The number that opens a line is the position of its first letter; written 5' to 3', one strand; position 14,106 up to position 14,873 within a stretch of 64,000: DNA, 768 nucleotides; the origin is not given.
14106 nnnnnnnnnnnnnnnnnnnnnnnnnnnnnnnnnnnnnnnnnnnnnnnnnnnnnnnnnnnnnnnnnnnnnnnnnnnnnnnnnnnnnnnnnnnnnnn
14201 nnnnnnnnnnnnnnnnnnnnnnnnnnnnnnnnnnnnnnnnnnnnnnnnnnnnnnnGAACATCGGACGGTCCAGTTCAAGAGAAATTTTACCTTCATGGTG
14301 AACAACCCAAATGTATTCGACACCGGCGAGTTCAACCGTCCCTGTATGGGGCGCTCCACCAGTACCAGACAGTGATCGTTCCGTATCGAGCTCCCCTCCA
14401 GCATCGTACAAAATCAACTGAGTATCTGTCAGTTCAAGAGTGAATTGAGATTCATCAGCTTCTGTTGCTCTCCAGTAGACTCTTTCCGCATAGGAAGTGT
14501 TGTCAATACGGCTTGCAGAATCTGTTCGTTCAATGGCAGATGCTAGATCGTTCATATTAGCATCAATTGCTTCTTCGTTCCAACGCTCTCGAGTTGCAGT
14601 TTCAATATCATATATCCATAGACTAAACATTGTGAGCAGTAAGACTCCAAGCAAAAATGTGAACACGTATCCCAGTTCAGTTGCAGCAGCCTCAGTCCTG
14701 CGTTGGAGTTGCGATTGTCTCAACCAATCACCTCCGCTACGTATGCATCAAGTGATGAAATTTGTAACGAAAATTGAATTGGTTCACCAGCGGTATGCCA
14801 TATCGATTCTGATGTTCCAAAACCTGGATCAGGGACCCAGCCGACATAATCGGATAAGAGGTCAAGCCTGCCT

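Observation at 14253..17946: Compact three-gene operon of class III signal peptide (type IV pilin-like) proteins, one of them 729 aa, with no assembly machinery nearby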

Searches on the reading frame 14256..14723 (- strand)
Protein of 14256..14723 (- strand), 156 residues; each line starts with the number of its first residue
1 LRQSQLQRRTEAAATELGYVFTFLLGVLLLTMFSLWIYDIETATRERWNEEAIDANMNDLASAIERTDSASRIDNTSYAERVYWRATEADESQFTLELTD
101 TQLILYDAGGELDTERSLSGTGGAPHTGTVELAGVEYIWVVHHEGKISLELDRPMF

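Call 5: search_protein_families(library=pfam, proteins=[window:14256-14723:-], max_evalue=1)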
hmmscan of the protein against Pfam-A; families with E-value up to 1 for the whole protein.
window:14256-14723:- (156 aa): 2 families
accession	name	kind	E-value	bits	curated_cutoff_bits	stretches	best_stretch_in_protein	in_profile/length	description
PF23928.1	DUF7266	-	0.037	14.2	27.6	1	12-151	5-144/145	Family of unknown function (DUF7266)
PF06908.16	YpsA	-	0.048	14.1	27.7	1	45-109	81-137/168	YspA SLOG family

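Call 6: search_protein_families(library=ncbifam, proteins=[window:14256-14723:-], max_evalue=1)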
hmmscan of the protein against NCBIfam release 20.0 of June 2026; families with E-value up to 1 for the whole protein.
window:14256-14723:- (156 aa): 2 families
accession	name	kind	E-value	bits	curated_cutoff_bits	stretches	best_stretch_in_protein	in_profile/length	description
NF010181.0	PRK13660.1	equivalog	0.049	13.6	165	1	45-110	84-141/182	hypothetical protein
NF050014.1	HpsJ_like_B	equivalog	0.18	11.4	260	1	14-85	82-146/254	hormogonium polysaccharide biosynthesis protein HpsJ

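Call 13: find_homologous_proteins(query=window:14256-14723:-)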
Query window:14256-14723:- (156 aa): 622 proteins with E <= 0.001 among 709 candidates; the best 120 are listed.
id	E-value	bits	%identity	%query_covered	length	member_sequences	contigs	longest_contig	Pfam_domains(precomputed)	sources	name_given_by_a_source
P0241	4.4e-92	324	95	100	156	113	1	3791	-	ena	-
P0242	1.1e-89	316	93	100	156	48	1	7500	-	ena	-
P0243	5.1e-86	304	88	100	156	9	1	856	-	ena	-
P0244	1.4e-79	283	83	100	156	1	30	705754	-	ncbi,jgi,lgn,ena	ncbi:MAG: hypothetical protein ACPHMS_06680 [Candidatus Poseidoniaceae archaeon]|jgi:hypothetical pr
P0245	1.6e-79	283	83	100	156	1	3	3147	-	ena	-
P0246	2.0e-79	283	83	100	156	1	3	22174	-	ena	-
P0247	2.0e-79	283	83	100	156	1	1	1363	-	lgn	-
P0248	2.0e-79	283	84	100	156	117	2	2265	-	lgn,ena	-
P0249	2.0e-79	283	83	100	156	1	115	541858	-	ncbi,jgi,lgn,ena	ncbi:MAG: hypothetical protein ACPG7Q_04685 [Candidatus Poseidoniaceae archaeon]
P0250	2.1e-79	283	83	100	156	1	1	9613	-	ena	-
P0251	2.2e-79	283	83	100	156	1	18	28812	-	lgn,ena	-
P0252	2.6e-79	282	83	100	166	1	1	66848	-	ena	-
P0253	2.8e-79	282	83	100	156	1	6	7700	-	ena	-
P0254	2.9e-79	282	84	100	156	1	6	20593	-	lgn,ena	-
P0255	3.1e-79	282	81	100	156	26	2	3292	-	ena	-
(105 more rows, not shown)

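Call 49: search_protein_families(library=pfam, alignment_id=A3, max_evalue=1)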
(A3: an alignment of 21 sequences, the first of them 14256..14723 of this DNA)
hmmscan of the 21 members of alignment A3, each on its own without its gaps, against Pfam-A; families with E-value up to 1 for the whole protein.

A. member 1, window:14256-14723:- (156 aa): 2 families
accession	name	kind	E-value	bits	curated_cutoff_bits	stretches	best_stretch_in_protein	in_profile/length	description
PF23928.1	DUF7266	-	0.037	14.2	27.6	1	12-151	5-144/145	Family of unknown function (DUF7266)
PF06908.16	YpsA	-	0.048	14.1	27.7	1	45-109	81-137/168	YspA SLOG family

B. families by the number of members that match (of 21 scanned): 7 families
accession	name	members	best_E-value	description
PF23928.1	DUF7266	5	0.0043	Family of unknown function (DUF7266)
PF06908.16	YpsA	5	0.038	YspA SLOG family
PF21360.3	PylC-like_N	3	0.038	PylC-like, N-terminal domain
PF12229.13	PG_binding_4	2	0.0095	Putative peptidoglycan binding domain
PF22843.2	CATSPERE_NTD2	2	0.12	CATSPERE second N-terminal domain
PF19981.4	DUF6417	1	0.082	Family of unknown function (DUF6417)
PF24556.1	SH3_Myosin-XVIIIa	1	0.21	Unconventional myosin-XVIIIa SH3 domain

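Call 66: search_solved_structures(query=A3, max_evalue=10)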
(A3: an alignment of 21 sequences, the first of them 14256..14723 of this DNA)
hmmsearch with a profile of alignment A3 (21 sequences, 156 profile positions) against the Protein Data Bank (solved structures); distinct sequences matched with E-value up to 10: 6.
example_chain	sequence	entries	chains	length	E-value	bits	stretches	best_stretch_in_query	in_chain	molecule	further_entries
7zoh_A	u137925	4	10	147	0.17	14.9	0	126-155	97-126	Glycoside hydrolase family 18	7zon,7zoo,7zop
7zoi_A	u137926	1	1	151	0.81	12.7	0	126-155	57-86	Glycoside hydrolase family 18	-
8iqs_H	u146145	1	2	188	0.97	12.4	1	75-107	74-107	M11 VH-SARAH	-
3pdt_A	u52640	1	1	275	1.3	12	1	74-144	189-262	Myosin heavy chain kinase A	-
5dyj_A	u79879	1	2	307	1.5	11.8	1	74-145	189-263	Myosin heavy chain kinase A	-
3lkm_A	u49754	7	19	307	1.5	11.8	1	74-145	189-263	Myosin heavy chain kinase A | Myosin-II heavy chain kinase A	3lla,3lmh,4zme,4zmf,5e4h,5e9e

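Call 71: search_protein_families(library=padloc, proteins=[window:14256-14723:-], max_evalue=0.01)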
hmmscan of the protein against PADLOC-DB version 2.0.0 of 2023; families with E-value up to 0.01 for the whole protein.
window:14256-14723:- (156 aa): 0 families
